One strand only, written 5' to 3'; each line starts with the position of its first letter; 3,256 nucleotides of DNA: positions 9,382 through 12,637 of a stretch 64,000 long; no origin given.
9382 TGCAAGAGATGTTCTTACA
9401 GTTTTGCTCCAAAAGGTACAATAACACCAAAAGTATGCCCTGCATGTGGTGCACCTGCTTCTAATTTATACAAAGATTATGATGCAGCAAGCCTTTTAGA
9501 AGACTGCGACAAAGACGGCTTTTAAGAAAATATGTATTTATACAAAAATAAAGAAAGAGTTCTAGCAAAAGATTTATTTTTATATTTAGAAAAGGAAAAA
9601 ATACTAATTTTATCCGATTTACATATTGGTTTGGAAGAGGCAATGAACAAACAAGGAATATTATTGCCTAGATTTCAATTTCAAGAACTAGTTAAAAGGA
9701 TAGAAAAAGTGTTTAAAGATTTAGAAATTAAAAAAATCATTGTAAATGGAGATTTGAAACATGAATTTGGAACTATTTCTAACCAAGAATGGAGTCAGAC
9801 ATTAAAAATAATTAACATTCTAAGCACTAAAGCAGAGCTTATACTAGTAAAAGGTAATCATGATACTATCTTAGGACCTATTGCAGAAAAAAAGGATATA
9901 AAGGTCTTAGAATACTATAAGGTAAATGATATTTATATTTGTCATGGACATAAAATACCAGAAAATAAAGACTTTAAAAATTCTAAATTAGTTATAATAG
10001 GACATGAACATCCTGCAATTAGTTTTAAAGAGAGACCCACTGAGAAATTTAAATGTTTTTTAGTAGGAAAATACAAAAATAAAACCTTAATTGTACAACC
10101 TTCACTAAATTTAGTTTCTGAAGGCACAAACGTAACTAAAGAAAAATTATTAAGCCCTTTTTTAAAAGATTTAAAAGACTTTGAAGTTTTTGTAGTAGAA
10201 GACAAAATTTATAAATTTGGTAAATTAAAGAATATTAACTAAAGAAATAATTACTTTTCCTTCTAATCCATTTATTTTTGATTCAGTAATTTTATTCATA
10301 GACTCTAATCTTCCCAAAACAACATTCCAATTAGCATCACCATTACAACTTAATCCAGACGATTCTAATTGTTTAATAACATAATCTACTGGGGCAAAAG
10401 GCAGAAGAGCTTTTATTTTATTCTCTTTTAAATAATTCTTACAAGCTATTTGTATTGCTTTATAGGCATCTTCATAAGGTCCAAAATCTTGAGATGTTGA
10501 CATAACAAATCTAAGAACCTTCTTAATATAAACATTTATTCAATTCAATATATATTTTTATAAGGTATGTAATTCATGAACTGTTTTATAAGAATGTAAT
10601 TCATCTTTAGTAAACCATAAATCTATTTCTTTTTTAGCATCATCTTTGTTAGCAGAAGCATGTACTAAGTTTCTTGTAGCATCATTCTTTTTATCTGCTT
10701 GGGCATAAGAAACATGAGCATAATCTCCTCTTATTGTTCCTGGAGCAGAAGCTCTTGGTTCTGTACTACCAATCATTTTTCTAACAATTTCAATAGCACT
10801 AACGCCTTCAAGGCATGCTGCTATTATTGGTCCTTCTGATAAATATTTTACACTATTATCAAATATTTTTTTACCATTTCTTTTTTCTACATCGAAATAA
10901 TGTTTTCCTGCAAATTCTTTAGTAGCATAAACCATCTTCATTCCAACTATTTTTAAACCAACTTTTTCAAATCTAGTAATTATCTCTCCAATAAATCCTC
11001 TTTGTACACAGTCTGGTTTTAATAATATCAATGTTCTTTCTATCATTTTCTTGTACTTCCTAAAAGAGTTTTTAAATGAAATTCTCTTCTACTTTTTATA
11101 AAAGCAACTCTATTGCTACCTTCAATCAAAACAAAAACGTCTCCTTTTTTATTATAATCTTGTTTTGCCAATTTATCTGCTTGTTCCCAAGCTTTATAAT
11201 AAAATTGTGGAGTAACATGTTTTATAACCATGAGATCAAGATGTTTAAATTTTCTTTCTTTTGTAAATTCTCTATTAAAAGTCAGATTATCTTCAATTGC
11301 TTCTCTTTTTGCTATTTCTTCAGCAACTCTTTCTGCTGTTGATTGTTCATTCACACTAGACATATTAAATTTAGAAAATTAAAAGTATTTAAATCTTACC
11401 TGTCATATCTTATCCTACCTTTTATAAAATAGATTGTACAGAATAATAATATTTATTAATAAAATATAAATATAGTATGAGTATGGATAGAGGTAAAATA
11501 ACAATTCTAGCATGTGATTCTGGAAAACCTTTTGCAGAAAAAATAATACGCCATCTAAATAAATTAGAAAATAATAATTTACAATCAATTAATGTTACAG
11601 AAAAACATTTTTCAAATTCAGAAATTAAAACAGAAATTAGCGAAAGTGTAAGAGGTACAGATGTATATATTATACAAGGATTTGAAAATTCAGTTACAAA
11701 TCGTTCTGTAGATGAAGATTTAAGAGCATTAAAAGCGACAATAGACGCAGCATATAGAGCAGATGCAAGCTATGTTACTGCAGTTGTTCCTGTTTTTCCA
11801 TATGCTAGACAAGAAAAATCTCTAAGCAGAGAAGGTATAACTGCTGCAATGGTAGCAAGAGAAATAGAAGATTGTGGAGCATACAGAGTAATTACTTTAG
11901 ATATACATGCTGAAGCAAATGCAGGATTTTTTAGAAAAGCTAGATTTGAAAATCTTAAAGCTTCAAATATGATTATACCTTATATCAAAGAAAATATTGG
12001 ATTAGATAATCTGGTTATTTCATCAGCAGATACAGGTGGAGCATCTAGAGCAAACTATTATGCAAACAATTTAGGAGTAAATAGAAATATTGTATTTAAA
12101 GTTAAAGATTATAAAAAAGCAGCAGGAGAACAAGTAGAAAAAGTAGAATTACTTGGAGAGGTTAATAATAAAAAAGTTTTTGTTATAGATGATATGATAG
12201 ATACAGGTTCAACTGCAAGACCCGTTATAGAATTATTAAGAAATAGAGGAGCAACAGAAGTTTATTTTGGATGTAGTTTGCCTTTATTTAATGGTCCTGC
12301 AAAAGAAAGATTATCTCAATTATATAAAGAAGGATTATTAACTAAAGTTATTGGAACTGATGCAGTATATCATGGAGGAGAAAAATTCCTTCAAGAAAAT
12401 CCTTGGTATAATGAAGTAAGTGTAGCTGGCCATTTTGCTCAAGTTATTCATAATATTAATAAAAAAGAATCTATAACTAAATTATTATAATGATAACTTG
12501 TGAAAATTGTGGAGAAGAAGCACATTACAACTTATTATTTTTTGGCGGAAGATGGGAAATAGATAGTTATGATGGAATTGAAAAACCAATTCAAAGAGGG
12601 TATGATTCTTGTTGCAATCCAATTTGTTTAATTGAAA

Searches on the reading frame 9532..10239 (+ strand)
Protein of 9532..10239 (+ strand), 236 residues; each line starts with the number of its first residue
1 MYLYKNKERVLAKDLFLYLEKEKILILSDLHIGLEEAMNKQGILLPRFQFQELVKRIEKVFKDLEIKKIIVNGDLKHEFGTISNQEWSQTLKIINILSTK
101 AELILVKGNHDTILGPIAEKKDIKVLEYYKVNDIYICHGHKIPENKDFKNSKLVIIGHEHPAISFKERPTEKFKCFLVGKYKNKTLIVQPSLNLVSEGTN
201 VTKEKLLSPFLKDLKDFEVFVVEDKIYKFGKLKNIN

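Call 26: search_protein_families(library=pfam, proteins=[window:9532-10239:+], max_evalue=0.001)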
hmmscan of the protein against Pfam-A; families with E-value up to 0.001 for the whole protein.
window:9532-10239:+ (236 aa): 2 families
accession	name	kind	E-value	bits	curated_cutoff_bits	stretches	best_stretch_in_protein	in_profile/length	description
PF00149.33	Metallophos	-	8.2e-11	43.1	21.5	1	23-162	2-159/191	Calcineurin-like phosphoesterase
PF12850.12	Metallophos_2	-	5.9e-08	33.3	27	1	23-167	2-124/154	Calcineurin-like phosphoesterase superfamily domain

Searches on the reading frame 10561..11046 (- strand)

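Call 26: search_protein_families(library=pfam, proteins=[window:10561-11046:-], max_evalue=0.001)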
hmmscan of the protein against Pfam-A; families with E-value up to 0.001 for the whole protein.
window:10561-11046:- (162 aa): 1 family
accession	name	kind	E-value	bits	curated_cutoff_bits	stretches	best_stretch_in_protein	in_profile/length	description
PF00334.24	NDK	-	2e-44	151.2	27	1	3-149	1-134/135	Nucleoside diphosphate kinase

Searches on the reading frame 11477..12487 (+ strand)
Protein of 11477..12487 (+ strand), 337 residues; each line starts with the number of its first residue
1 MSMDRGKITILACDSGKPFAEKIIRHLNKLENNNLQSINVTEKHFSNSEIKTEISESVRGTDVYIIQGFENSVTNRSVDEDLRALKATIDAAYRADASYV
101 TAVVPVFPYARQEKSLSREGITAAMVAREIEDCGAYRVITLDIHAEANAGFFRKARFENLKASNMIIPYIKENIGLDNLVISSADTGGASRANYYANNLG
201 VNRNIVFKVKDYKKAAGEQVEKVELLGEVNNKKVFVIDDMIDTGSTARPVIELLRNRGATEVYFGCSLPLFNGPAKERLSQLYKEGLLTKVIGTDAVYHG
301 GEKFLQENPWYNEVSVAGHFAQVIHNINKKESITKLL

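Call 26: search_protein_families(library=pfam, proteins=[window:11477-12487:+], max_evalue=0.001)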
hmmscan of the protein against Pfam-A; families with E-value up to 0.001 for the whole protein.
window:11477-12487:+ (337 aa): 3 families
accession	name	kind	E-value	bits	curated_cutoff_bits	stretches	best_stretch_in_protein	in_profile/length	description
PF13793.12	Pribosyltran_N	-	1.1e-28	99.9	25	1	9-134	2-117/117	N-terminal domain of ribose phosphate pyrophosphokinase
PF00156.33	Pribosyltran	-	7.4e-17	61.5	26.3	1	170-279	22-132/158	Phosphoribosyl transferase domain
PF14572.12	Pribosyl_synth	-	3.5e-07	30.8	27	1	221-336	73-182/184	Phosphoribosyl synthetase-associated domain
